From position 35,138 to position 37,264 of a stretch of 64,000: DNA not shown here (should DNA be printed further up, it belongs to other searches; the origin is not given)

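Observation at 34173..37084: Exported FAD-oxidoreductase coupled to a secreted SGAT (flavinylation-motif) protein inside a sulfatase operon (copy 1)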

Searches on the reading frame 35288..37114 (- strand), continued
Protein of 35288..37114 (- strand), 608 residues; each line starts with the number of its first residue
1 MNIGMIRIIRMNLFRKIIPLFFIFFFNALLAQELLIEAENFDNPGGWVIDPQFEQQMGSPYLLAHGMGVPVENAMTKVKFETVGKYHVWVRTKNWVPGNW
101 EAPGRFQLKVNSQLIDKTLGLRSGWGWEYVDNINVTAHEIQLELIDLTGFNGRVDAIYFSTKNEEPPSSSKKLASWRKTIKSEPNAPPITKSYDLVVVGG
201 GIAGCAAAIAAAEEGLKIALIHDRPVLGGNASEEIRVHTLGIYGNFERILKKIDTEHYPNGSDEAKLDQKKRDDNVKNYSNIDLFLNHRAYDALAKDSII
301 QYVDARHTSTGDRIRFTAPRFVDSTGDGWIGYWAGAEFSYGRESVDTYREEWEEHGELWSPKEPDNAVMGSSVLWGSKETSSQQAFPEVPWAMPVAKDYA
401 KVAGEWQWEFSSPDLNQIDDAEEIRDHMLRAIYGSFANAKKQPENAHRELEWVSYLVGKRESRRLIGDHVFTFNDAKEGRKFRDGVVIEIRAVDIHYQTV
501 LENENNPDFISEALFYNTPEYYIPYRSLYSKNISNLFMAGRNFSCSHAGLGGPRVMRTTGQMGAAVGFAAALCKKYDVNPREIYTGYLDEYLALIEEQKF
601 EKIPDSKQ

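Call 69: find_homologous_proteins(query=window:35288-37114:-, max_evalue=1e-10)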
Query window:35288-37114:- (608 aa): 8000 proteins with E <= 1e-10 among 8000 candidates; the best 120 are listed.
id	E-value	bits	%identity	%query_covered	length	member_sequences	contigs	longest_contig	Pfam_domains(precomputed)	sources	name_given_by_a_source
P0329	0.0e+0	1401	100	98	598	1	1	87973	PF01266.31,PF13450.13,PF00890.31,PF07992.21,PF01134.29,PF12831.14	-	-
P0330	0.0e+0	1311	92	98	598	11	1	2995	PF01266.31,PF13450.13,PF00890.31,PF07992.21,PF01134.29,PF12831.14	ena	-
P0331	0.0e+0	1272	89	98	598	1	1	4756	PF01266.31,PF13450.13,PF00890.31,PF07992.21,PF01134.29,PF12831.14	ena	-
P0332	0.0e+0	1271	89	98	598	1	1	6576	PF01266.31,PF13450.13,PF00890.31,PF07992.21,PF01134.29,PF12831.14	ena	-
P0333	0.0e+0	1269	89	98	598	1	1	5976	PF01266.31,PF13450.13,PF00890.31,PF07992.21,PF01134.29,PF12831.14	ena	-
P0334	0.0e+0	1269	89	98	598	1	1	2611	PF01266.31,PF13450.13,PF00890.31,PF07992.21,PF01134.29,PF12831.14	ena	-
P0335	0.0e+0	1269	89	98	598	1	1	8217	PF01266.31,PF13450.13,PF00890.31,PF07992.21,PF01134.29,PF12831.14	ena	-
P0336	0.0e+0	1263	89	98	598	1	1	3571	PF01266.31,PF13450.13,PF00890.31,PF07992.21,PF01134.29,PF12831.14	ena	-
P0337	0.0e+0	1204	86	96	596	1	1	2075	PF01266.31,PF13450.13,PF00890.31,PF07992.21,PF01134.29,PF12831.14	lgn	-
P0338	0.0e+0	1194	84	98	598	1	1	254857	PF13450.13,PF00890.31,PF07992.21,PF01134.29,PF12831.14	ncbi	-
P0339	0.0e+0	1192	86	96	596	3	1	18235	PF01266.31,PF13450.13,PF00890.31,PF07992.21,PF01134.29,PF12831.14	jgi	jgi:hypothetical protein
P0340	0.0e+0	1191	84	98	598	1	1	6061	PF13450.13,PF00890.31,PF01134.29,PF12831.14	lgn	-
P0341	0.0e+0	1190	84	98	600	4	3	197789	PF01266.31,PF13450.13,PF00890.31,PF01134.29,PF12831.14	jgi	jgi:hypothetical protein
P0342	0.0e+0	1183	82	98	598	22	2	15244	PF13450.13,PF00890.31,PF07992.21,PF01134.29,PF12831.14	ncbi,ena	-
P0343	0.0e+0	1182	83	98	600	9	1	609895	PF01266.31,PF13450.13,PF00890.31,PF01134.29,PF12831.14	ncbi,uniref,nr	ncbi:FAD-dependent oxidoreductase [Ulvibacterium marinum]|uniref:FAD-dependent oxidoreductase n=1 Ta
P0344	0.0e+0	1181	83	98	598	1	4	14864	PF13450.13,PF00890.31,PF07992.21,PF01134.29,PF12831.14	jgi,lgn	jgi:hypothetical protein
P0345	0.0e+0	1181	83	99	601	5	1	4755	PF13450.13,PF00890.31,PF07992.21,PF01134.29,PF12831.14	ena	-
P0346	0.0e+0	1178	86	95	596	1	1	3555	PF01266.31,PF13450.13,PF00890.31,PF07992.21,PF01134.29,PF12831.14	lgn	-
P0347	0.0e+0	1178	85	96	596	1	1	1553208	PF13450.13,PF00890.31,PF07992.21,PF01134.29,PF12831.14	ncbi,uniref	ncbi:MAG: FAD-dependent oxidoreductase [Maribacter sp.]|uniref:FAD-dependent oxidoreductase n=1 Tax=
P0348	0.0e+0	1178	83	98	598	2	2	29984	PF01266.31,PF13450.13,PF00890.31,PF07992.21,PF01134.29,PF12831.14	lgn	-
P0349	0.0e+0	1177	83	98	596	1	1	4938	PF01266.31,PF13450.13,PF00890.31,PF07992.21,PF01134.29,PF12831.14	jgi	jgi:hypothetical protein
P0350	0.0e+0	1177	85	96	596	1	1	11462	PF13450.13,PF00890.31,PF07992.21,PF01134.29,PF12831.14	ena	-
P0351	0.0e+0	1176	83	98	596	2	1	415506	PF13450.13,PF00890.31,PF07992.21,PF01134.29,PF12831.14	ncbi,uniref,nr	ncbi:FAD-dependent oxidoreductase [Maribacter algarum]|uniref:FAD-dependent oxidoreductase n=1 Tax=M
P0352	0.0e+0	1175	83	98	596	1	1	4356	PF01266.31,PF13450.13,PF00890.31,PF07992.21,PF01134.29,PF12831.14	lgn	-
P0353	0.0e+0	1174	83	98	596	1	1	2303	PF01266.31,PF13450.13,PF00890.31,PF07992.21,PF01134.29,PF12831.14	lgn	-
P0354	0.0e+0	1174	82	98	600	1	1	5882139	PF13450.13,PF00890.31,PF12831.14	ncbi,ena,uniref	ncbi:FAD-dependent oxidoreductase [Ulvibacterium sp.]|uniref:FAD-dependent oxidoreductase n=1 Tax=Ul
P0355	0.0e+0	1171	84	95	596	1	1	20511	PF01266.31,PF13450.13,PF00890.31,PF07992.21,PF01134.29,PF12831.14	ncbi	ncbi:MAG: FAD-dependent oxidoreductase [Flavobacteriaceae bacterium]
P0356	0.0e+0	1169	82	98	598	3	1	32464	PF13450.13,PF00890.31,PF01134.29,PF12831.14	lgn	-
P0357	0.0e+0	1169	80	100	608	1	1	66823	PF01266.31,PF13450.13,PF00890.31,PF07992.21,PF01134.29,PF12831.14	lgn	-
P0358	0.0e+0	1169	85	95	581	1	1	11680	PF01266.31,PF13450.13,PF00890.31,PF01134.29,PF12831.14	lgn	-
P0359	0.0e+0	1167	81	98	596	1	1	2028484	PF13450.13,PF00890.31,PF07992.21,PF01134.29,PF12831.14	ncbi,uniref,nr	ncbi:FAD-dependent oxidoreductase [Flagellimonas algicola]|uniref:FAD-dependent oxidoreductase n=1 T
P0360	0.0e+0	1167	82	98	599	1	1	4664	PF13450.13,PF00890.31,PF07992.21,PF01134.29,PF12831.14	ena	-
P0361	0.0e+0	1165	81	98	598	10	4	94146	PF01266.31,PF13450.13,PF00890.31,PF07992.21,PF01134.29,PF12831.14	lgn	-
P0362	0.0e+0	1162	81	98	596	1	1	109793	PF01266.31,PF13450.13,PF00890.31,PF01134.29,PF12831.14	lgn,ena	-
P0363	0.0e+0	1161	81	98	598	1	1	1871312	PF13450.13,PF00890.31,PF07992.21,PF01134.29,PF12831.14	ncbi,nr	ncbi:FAD-dependent oxidoreductase [Kriegella sp. EG-1]|nr:FAD-dependent oxidoreductase [Flavobacteri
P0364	0.0e+0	1150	82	97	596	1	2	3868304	PF13450.13,PF00890.31,PF01134.29,PF12831.14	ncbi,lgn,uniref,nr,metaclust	ncbi:FAD-dependent oxidoreductase [Maribacter sp. HTCC2170]|uniref:FAD-dependent oxidoreductase n=1 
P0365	0.0e+0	1145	81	97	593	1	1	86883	PF01266.31,PF13450.13,PF00890.31,PF07992.21,PF01134.29,PF12831.14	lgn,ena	-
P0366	0.0e+0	1105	77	97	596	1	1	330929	PF13450.13,PF00890.31,PF01134.29,PF12831.14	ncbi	-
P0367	0.0e+0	1104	78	97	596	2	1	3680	PF01266.31,PF13450.13,PF00890.31,PF01134.29,PF12831.14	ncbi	-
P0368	0.0e+0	1098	77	97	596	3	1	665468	PF01266.31,PF13450.13,PF00890.31,PF07992.21,PF01134.29,PF12831.14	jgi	jgi:FAD-dependent oxidoreductase family protein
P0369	0.0e+0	1092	77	98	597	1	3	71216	PF01266.31,PF13450.13,PF00890.31,PF07992.21,PF01134.29,PF12831.14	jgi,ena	-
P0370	0.0e+0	1091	78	98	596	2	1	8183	PF01266.31,PF13450.13,PF00890.31,PF07992.21,PF01134.29,PF12831.14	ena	-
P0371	0.0e+0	1084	78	96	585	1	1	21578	PF01266.31,PF13450.13,PF00890.31,PF07992.21,PF01134.29,PF12831.14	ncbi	ncbi:MAG: FAD-dependent oxidoreductase, partial [Bacteroidota bacterium]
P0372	0.0e+0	1084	77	97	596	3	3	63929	PF01266.31,PF13450.13,PF00890.31,PF07992.21,PF01134.29,PF12831.14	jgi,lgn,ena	-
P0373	0.0e+0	1082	79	95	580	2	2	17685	PF01266.31,PF13450.13,PF00890.31,PF07992.21,PF01134.29,PF12831.14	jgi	-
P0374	0.0e+0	1081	77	98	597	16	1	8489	PF01266.31,PF13450.13,PF00890.31,PF07992.21,PF01134.29,PF12831.14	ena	-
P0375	0.0e+0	1081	77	97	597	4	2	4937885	PF13450.13,PF00890.31,PF07992.21,PF01134.29,PF12831.14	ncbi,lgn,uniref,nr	ncbi:FAD-dependent oxidoreductase [Zobellia nedashkovskayae]|uniref:FAD-dependent oxidoreductase n=1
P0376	0.0e+0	1081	77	98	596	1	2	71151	PF01266.31,PF13450.13,PF00890.31,PF07992.21,PF01134.29,PF12831.14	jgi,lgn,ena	-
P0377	0.0e+0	1080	77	97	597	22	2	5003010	PF01266.31,PF13450.13,PF00890.31,PF07992.21,PF01134.29,PF12831.14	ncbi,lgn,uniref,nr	ncbi:FAD-dependent oxidoreductase [Zobellia roscoffensis]|uniref:FAD-dependent oxidoreductase n=1 Ta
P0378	0.0e+0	1078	77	98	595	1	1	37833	PF01266.31,PF13450.13,PF00890.31,PF07992.21,PF01134.29,PF12831.14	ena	-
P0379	0.0e+0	1077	76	98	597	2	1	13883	PF01266.31,PF13450.13,PF00890.31,PF07992.21,PF01134.29,PF12831.14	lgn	-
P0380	0.0e+0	1076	76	98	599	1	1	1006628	PF01266.31,PF13450.13,PF00890.31,PF07992.21,PF01134.29,PF12831.14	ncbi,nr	ncbi:hypothetical protein DHC50_01810 [Arenibacter sp. A80]|nr:hypothetical protein [Arenibacter sp.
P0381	0.0e+0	1075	77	98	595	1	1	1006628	PF01266.31,PF13450.13,PF00890.31,PF07992.21,PF01134.29,PF12831.14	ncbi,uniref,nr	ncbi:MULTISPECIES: FAD-dependent oxidoreductase [unclassified Arenibacter]|uniref:FAD-dependent oxid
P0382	0.0e+0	1075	76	98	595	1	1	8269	PF01266.31,PF13450.13,PF00890.31,PF07992.21,PF01134.29,PF12831.14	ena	-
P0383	0.0e+0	1075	77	97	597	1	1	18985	PF01266.31,PF13450.13,PF00890.31,PF07992.21,PF01134.29,PF12831.14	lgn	-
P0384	0.0e+0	1074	75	98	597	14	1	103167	PF01266.31,PF13450.13,PF00890.31,PF07992.21,PF01134.29,PF12831.14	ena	-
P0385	0.0e+0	1074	76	98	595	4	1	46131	PF01266.31,PF13450.13,PF00890.31,PF01134.29,PF12831.14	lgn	-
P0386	0.0e+0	1073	77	97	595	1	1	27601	PF01266.31,PF13450.13,PF00890.31,PF07992.21,PF01134.29,PF12831.14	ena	-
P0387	0.0e+0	1073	76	98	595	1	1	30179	PF01266.31,PF13450.13,PF00890.31,PF01134.29,PF12831.14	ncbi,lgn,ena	-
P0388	0.0e+0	1073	77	97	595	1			PF01266.31,PF13450.13,PF00890.31,PF07992.21,PF01134.29,PF12831.14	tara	tara:strand:+ start:5782 stop:7569 length:1788 start_codon:yes stop_codon:yes gene_type:complete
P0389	0.0e+0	1072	76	98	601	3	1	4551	PF01266.31,PF13450.13,PF00890.31,PF07992.21,PF01134.29,PF12831.14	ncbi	-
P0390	0.0e+0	1072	77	98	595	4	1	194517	PF01266.31,PF13450.13,PF00890.31,PF07992.21,PF01134.29,PF12831.14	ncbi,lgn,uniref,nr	ncbi:FAD-dependent oxidoreductase [Arenibacter echinorum]|uniref:FAD dependent oxidoreductase n=1 Ta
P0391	0.0e+0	1072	77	98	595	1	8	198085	PF01266.31,PF13450.13,PF00890.31,PF07992.21,PF01134.29,PF12831.14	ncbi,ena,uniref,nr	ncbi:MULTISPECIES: FAD-dependent oxidoreductase [Arenibacter]|uniref:FAD-dependent oxidoreductase n=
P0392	0.0e+0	1072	77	97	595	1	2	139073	PF01266.31,PF13450.13,PF00890.31,PF07992.21,PF01134.29,PF12831.14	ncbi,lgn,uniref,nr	ncbi:FAD-dependent oxidoreductase [Arenibacter sp. ARW7G5Y1]|uniref:FAD-dependent oxidoreductase n=1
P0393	0.0e+0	1072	76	97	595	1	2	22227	PF01266.31,PF13450.13,PF00890.31,PF07992.21,PF01134.29,PF12831.14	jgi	-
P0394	0.0e+0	1071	76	97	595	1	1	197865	PF01266.31,PF13450.13,PF00890.31,PF07992.21,PF01134.29,PF12831.14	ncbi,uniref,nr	ncbi:FAD-dependent oxidoreductase [Arenibacter sp. M-2]|uniref:FAD-dependent oxidoreductase n=1 Tax=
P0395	0.0e+0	1071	76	98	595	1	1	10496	PF01266.31,PF13450.13,PF00890.31,PF07992.21,PF01134.29,PF12831.14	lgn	-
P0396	0.0e+0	1071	77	95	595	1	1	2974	PF01266.31,PF13450.13,PF00890.31,PF07992.21,PF01134.29,PF12831.14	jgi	jgi:hypothetical protein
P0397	0.0e+0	1071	77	97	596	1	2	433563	PF01266.31,PF13450.13,PF00890.31,PF07992.21,PF01134.29,PF12831.14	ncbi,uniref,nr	ncbi:FAD-dependent oxidoreductase [Euzebyella saccharophila]|uniref:FAD-dependent oxidoreductase n=1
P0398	0.0e+0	1071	78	95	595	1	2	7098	PF01266.31,PF13450.13,PF00890.31,PF07992.21,PF01134.29,PF12831.14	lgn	-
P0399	0.0e+0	1071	77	98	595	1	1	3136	PF01266.31,PF13450.13,PF00890.31,PF07992.21,PF01134.29,PF12831.14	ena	-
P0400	0.0e+0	1070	78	95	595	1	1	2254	PF01266.31,PF13450.13,PF00890.31,PF07992.21,PF01134.29,PF12831.14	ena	-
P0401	0.0e+0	1070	76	98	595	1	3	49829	PF01266.31,PF13450.13,PF00890.31,PF07992.21,PF01134.29,PF12831.14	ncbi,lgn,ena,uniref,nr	ncbi:FAD-dependent oxidoreductase [Arenibacter troitsensis]|uniref:FAD dependent oxidoreductase n=1 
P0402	0.0e+0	1069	76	98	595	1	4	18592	PF01266.31,PF13450.13,PF00890.31,PF07992.21,PF01134.29,PF12831.14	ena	-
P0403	0.0e+0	1068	77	97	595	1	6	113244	PF01266.31,PF13450.13,PF00890.31,PF07992.21,PF01134.29,PF12831.14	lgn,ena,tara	tara:strand:- start:6794 stop:8581 length:1788 start_codon:yes stop_codon:yes gene_type:complete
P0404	0.0e+0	1068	76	98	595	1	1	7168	PF01266.31,PF13450.13,PF00890.31,PF07992.21,PF01134.29,PF12831.14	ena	-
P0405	0.0e+0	1068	76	98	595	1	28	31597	PF01266.31,PF13450.13,PF00890.31,PF07992.21,PF01134.29,PF12831.14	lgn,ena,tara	tara:strand:+ start:8360 stop:10147 length:1788 start_codon:yes stop_codon:yes gene_type:complete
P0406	0.0e+0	1068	78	96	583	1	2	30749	PF01266.31,PF13450.13,PF00890.31,PF07992.21,PF01134.29,PF12831.14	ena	-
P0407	0.0e+0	1068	77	95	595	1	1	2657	PF01266.31,PF13450.13,PF00890.31,PF07992.21,PF01134.29,PF12831.14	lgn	-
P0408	0.0e+0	1068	76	98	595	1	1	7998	PF01266.31,PF13450.13,PF00890.31,PF07992.21,PF01134.29,PF12831.14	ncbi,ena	-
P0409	0.0e+0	1067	75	98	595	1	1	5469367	PF01266.31,PF13450.13,PF00890.31,PF07992.21,PF01134.29,PF12831.14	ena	-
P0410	0.0e+0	1067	76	98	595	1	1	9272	PF01266.31,PF13450.13,PF00890.31,PF07992.21,PF01134.29,PF12831.14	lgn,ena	-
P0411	0.0e+0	1067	76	98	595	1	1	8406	PF01266.31,PF13450.13,PF00890.31,PF07992.21,PF01134.29,PF12831.14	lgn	-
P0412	0.0e+0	1067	76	98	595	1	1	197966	PF01266.31,PF13450.13,PF00890.31,PF07992.21,PF01134.29,PF12831.14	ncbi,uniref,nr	ncbi:FAD-dependent oxidoreductase [Arenibacter sp. F26102]|uniref:FAD-dependent oxidoreductase n=1 T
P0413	0.0e+0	1066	75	98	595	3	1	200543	PF01266.31,PF13450.13,PF00890.31,PF01134.29,PF12831.14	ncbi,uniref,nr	ncbi:FAD-dependent oxidoreductase [Arenibacter aquaticus]|uniref:FAD-dependent oxidoreductase n=1 Ta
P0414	0.0e+0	1066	76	98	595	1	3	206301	PF01266.31,PF13450.13,PF00890.31,PF07992.21,PF01134.29,PF12831.14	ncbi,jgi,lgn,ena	-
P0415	0.0e+0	1065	76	98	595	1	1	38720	PF01266.31,PF13450.13,PF00890.31,PF07992.21,PF01134.29,PF12831.14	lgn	-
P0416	0.0e+0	1065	77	97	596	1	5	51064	PF01266.31,PF13450.13,PF00890.31,PF07992.21,PF01134.29,PF12831.14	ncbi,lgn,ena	-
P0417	0.0e+0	1065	75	98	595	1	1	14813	PF01266.31,PF13450.13,PF00890.31,PF07992.21,PF01134.29,PF12831.14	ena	-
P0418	0.0e+0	1064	75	98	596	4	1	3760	PF01266.31,PF13450.13,PF00890.31,PF07992.21,PF01134.29,PF12831.14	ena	-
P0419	0.0e+0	1064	75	98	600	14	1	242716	PF01266.31,PF13450.13,PF00890.31,PF07992.21,PF01134.29,PF12831.14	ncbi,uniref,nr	ncbi:FAD-dependent oxidoreductase [Arenibacter palladensis]|uniref:FAD-dependent oxidoreductase n=1 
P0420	0.0e+0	1064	76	97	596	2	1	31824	PF01266.31,PF13450.13,PF00890.31,PF07992.21,PF01134.29,PF12831.14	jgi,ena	-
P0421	0.0e+0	1064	76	98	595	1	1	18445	PF01266.31,PF13450.13,PF00890.31,PF07992.21,PF01134.29,PF12831.14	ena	-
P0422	0.0e+0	1063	76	98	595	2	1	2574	PF01266.31,PF13450.13,PF00890.31,PF07992.21,PF01134.29,PF12831.14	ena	-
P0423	0.0e+0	1063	76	97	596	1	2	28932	PF01266.31,PF13450.13,PF00890.31,PF07992.21,PF01134.29,PF12831.14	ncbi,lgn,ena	-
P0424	0.0e+0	1062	77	97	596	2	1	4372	PF01266.31,PF13450.13,PF00890.31,PF07992.21,PF01134.29,PF12831.14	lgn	-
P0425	0.0e+0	1060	75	98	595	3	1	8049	PF01266.31,PF13450.13,PF00890.31,PF07992.21,PF01134.29,PF12831.14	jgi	jgi:hypothetical protein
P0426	0.0e+0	1058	76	98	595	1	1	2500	PF01266.31,PF13450.13,PF00890.31,PF07992.21,PF01134.29,PF12831.14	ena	-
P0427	0.0e+0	1057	76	98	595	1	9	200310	PF01266.31,PF13450.13,PF00890.31,PF07992.21,PF01134.29,PF12831.14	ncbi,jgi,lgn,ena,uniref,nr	ncbi:FAD-dependent oxidoreductase [Arenibacter sp. TNZ]|jgi:hypothetical protein|uniref:FAD-dependen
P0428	0.0e+0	1057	77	95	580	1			PF01266.31,PF13450.13,PF00890.31,PF07992.21,PF01134.29,PF12831.14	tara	tara:strand:- start:7526 stop:9268 length:1743 start_codon:yes stop_codon:yes gene_type:complete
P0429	0.0e+0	1056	81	89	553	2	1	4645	PF13450.13,PF00890.31,PF01134.29,PF12831.14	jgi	-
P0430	0.0e+0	1055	75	98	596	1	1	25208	PF01266.31,PF13450.13,PF00890.31,PF07992.21,PF01134.29,PF12831.14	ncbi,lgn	ncbi:MAG: FAD-dependent oxidoreductase [Maribacter sp.]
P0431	0.0e+0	1055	74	98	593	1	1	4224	PF13450.13,PF00890.31,PF12831.14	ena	-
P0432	0.0e+0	1055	75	98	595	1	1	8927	PF01266.31,PF13450.13,PF00890.31,PF07992.21,PF01134.29,PF12831.14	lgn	-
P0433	0.0e+0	1053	76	95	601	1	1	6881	PF01266.31,PF13450.13,PF00890.31,PF07992.21,PF01134.29,PF12831.14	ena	-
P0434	0.0e+0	1053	75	97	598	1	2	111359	PF01266.31,PF13450.13,PF00890.31,PF07992.21,PF01134.29,PF12831.14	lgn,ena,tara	tara:strand:+ start:19249 stop:21045 length:1797 start_codon:yes stop_codon:yes gene_type:complete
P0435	0.0e+0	1052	77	95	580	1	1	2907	PF01266.31,PF13450.13,PF00890.31,PF07992.21,PF01134.29,PF12831.14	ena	-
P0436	0.0e+0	1052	75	97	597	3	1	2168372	PF01266.31,PF13450.13,PF00890.31,PF07992.21,PF01134.29,PF12831.14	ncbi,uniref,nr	ncbi:FAD-dependent oxidoreductase [Pareuzebyella sediminis]|uniref:FAD-dependent oxidoreductase n=1 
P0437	0.0e+0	1051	74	98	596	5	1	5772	PF01266.31,PF13450.13,PF00890.31,PF07992.21,PF01134.29,PF12831.14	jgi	-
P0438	0.0e+0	1051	76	95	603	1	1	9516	PF01266.31,PF13450.13,PF00890.31,PF07992.21,PF01134.29,PF12831.14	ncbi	-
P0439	0.0e+0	1050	74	98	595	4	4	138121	PF01266.31,PF13450.13,PF00890.31,PF07992.21,PF01134.29,PF12831.14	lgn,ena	-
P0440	0.0e+0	1049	78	93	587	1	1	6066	PF01266.31,PF13450.13,PF00890.31,PF07992.21,PF01134.29,PF12831.14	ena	-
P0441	0.0e+0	1048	75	95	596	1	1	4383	PF01266.31,PF13450.13,PF00890.31,PF07992.21,PF01134.29,PF12831.14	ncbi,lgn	ncbi:MAG: FAD-dependent oxidoreductase [Bacteroidota bacterium]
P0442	0.0e+0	1047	74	98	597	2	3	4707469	PF01266.31,PF13450.13,PF00890.31,PF07992.21,PF01134.29,PF12831.14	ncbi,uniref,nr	ncbi:FAD-dependent oxidoreductase [Euzebyella marina]|uniref:FAD-dependent oxidoreductase n=1 Tax=Eu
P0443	0.0e+0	1046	74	98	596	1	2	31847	PF01266.31,PF13450.13,PF00890.31,PF07992.21,PF01134.29,PF12831.14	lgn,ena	-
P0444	0.0e+0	1042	77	94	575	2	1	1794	PF01266.31,PF13450.13,PF00890.31,PF07992.21,PF01134.29,PF12831.14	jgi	jgi:hypothetical protein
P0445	0.0e+0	1041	75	98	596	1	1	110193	PF01266.31,PF13450.13,PF00890.31,PF07992.21,PF01134.29,PF12831.14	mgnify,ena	mgnify:CR=1 FL=1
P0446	0.0e+0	1033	74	96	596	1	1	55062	PF01266.31,PF13450.13,PF00890.31,PF01134.29,PF12831.14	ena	-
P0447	0.0e+0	1032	74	96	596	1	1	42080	PF01266.31,PF13450.13,PF00890.31,PF01134.29,PF12831.14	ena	-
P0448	0.0e+0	1026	73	97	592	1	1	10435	PF13450.13,PF00890.31,PF07992.21,PF01134.29,PF12831.14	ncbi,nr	ncbi:MAG: FAD-dependent oxidoreductase [Flavobacteriaceae bacterium]|nr:FAD-dependent oxidoreductase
